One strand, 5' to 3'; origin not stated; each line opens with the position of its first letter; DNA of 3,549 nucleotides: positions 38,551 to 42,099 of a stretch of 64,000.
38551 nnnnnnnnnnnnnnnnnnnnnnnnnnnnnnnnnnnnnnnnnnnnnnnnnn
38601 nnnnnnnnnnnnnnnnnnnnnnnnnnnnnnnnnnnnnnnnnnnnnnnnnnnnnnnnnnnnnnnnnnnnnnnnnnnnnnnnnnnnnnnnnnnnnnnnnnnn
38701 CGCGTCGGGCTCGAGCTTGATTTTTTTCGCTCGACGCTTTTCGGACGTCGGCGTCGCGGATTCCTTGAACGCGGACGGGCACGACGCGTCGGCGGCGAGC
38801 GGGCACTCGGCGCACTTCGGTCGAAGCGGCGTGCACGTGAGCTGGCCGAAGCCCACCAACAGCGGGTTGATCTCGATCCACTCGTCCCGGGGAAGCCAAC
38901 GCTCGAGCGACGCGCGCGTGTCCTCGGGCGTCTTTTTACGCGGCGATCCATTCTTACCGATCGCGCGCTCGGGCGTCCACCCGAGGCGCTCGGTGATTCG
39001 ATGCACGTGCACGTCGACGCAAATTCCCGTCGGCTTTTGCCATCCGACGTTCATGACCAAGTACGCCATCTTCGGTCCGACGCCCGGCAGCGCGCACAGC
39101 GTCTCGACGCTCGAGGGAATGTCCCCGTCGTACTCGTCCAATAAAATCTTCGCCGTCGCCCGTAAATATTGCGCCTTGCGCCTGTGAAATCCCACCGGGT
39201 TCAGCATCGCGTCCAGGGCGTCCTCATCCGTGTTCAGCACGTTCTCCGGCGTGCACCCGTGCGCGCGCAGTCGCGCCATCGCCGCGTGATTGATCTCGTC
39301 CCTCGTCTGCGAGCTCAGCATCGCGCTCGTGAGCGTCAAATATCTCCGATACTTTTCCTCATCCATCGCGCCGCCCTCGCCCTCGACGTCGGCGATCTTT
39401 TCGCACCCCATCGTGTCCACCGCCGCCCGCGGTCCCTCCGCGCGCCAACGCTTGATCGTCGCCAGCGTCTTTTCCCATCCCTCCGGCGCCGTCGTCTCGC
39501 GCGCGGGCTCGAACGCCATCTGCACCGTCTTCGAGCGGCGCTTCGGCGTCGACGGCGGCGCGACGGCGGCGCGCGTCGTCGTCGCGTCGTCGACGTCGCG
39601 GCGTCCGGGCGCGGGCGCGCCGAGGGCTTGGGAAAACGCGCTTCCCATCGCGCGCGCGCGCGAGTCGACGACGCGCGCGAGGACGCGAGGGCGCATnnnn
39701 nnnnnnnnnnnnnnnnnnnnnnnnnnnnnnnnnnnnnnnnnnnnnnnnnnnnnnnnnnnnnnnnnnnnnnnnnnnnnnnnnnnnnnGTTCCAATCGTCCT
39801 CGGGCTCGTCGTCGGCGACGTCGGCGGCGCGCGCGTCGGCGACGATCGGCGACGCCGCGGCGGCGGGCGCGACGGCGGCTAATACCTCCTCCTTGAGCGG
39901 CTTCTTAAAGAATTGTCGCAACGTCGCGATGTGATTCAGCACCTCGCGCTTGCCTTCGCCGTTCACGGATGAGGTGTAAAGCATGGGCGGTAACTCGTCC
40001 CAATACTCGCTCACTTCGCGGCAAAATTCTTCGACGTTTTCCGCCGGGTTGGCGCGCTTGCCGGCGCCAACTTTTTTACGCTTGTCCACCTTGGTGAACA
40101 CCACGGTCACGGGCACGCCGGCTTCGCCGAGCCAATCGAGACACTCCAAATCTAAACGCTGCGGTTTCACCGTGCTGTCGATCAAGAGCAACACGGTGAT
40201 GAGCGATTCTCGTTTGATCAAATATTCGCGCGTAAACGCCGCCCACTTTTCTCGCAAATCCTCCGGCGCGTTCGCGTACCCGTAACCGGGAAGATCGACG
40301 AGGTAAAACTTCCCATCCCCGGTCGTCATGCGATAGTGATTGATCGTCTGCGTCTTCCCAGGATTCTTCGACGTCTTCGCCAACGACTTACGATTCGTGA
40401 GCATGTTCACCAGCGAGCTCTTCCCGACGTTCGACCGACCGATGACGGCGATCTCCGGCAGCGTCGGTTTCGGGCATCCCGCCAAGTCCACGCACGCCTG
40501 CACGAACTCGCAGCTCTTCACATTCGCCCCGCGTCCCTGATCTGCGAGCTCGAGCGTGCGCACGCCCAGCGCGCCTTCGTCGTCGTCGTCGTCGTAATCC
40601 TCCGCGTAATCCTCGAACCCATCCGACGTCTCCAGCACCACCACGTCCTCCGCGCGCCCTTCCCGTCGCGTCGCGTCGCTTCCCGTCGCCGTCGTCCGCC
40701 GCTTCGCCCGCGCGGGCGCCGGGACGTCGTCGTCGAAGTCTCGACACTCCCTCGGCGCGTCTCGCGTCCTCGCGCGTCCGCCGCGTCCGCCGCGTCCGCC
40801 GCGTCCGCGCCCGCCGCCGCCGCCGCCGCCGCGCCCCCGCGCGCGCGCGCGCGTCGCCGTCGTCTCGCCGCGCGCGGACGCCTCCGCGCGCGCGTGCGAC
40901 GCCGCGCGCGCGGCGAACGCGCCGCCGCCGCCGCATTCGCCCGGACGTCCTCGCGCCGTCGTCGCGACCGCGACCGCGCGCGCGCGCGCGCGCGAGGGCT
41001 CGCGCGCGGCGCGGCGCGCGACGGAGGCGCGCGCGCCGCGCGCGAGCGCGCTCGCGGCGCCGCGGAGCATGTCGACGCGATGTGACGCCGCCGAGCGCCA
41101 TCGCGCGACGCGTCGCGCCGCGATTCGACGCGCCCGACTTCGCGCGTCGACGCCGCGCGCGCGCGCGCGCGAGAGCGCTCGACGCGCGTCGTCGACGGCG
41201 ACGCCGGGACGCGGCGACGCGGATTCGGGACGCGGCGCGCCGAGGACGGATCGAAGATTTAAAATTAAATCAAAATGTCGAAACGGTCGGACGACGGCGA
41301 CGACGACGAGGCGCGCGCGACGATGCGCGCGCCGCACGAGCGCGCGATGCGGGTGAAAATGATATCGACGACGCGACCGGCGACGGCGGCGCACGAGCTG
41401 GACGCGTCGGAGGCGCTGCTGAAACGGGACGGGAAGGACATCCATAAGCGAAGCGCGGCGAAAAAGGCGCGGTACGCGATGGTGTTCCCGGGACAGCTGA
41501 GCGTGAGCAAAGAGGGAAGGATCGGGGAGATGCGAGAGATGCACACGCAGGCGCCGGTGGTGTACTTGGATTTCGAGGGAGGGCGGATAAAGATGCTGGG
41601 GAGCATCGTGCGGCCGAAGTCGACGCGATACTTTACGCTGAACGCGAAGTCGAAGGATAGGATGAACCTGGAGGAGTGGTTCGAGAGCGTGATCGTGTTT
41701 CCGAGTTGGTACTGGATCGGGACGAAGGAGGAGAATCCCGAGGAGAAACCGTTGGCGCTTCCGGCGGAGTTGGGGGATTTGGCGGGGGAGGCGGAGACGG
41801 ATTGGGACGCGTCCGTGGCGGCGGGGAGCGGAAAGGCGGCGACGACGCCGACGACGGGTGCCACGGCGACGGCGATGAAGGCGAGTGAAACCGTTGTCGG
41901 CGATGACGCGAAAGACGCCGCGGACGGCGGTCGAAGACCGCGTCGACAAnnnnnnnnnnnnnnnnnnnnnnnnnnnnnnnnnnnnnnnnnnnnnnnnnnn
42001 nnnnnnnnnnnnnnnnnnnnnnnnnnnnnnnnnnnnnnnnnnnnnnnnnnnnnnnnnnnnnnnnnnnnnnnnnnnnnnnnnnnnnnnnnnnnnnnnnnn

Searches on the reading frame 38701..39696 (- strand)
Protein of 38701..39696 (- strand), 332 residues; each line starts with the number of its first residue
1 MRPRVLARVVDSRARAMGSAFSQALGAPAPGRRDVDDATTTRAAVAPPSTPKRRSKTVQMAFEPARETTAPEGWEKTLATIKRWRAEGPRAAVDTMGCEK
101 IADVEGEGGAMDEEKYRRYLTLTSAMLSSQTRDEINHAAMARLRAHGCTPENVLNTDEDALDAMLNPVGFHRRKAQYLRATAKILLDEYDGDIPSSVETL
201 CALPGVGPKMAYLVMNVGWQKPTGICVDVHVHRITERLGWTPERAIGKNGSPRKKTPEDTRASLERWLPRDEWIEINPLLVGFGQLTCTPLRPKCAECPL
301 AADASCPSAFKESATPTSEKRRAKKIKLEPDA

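Call 39: search_protein_families(library=pfam, proteins=[window:38701-39696:-], max_evalue=0.0001)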
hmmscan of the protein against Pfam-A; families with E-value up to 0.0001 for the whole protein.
window:38701-39696:- (332 aa): 2 families
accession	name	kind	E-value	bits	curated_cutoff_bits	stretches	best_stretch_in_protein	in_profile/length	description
PF00730.31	HhH-GPD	-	2.4e-21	76.5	26.2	1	124-266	2-104/108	HhH-GPD superfamily base excision DNA repair protein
PF00633.29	HHH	-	8.5e-09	35.3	24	1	188-216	1-29/30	Helix-hairpin-helix motif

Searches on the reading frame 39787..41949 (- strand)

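Call 39: search_protein_families(library=pfam, proteins=[window:39787-41949:-], max_evalue=0.0001)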
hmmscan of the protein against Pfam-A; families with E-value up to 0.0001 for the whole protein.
window:39787-41949:- (721 aa): 6 families
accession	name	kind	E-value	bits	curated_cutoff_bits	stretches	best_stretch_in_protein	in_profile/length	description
PF01926.29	MMR_HSR1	-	6.8e-22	78.2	21.9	1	499-620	1-113/113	50S ribosome-binding GTPase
PF02421.24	FeoB_N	-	5.2e-11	42.7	27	1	499-628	2-122/156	Ferrous iron transport protein B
PF00350.29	Dynamin_N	-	5.2e-06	27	27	0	500-525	1-26/168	Dynamin family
PF00009.33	GTP_EFTU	-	1.2e-05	25.5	26.5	0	499-676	5-184/188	Elongation factor Tu GTP binding domain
PF03193.22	RsgA_GTPase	-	3.1e-05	24.3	30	0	501-556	110-168/174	RsgA GTPase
PF09439.16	SRPRB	-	4.8e-05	23.3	25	1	498-599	4-89/178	Signal recognition particle receptor beta subunit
